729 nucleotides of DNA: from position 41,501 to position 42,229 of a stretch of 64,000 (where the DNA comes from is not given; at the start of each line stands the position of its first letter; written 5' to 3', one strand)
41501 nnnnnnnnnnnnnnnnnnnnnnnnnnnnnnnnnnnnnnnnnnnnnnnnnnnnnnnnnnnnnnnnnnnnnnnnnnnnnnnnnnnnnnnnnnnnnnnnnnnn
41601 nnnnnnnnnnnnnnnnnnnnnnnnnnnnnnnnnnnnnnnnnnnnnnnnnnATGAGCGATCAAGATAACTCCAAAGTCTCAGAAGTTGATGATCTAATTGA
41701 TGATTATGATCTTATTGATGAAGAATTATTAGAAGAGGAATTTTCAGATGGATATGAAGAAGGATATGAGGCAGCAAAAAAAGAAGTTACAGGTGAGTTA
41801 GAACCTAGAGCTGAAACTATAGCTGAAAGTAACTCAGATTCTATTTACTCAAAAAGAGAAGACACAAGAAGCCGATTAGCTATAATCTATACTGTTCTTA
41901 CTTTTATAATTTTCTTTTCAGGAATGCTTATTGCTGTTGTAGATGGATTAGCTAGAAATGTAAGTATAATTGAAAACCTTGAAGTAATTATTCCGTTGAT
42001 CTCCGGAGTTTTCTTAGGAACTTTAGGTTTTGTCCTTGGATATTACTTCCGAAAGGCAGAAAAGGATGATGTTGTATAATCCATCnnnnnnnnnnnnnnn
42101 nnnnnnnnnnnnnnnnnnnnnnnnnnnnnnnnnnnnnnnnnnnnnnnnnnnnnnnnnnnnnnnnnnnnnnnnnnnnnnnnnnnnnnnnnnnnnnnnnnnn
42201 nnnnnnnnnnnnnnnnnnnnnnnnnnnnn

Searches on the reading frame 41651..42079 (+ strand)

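Call 45: search_protein_families(library=pfam, proteins=[window:41651-42079:+], max_evalue=0.1)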
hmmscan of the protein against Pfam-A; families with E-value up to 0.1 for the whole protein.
window:41651-42079:+ (142 aa): 4 families
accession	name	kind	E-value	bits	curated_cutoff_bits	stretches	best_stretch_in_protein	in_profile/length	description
PF04341.17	DUF485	-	0.0036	17.7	28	1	71-138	11-77/88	Protein of unknown function, DUF485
PF20990.2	DUF2207_C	-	0.0065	16.6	33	1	42-133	103-185/247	Predicted membrane protein (DUF2207) C-terminal domain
PF20712.2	CyanoTRADDas_TM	-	0.04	14.5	24.3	1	75-137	11-65/68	Cyanobacterial TRADD-N associated 2-Transmembrane domain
PF12420.13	DUF3671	-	0.053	13.4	34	1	61-138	146-214/223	Fam-L, Fam-M like protein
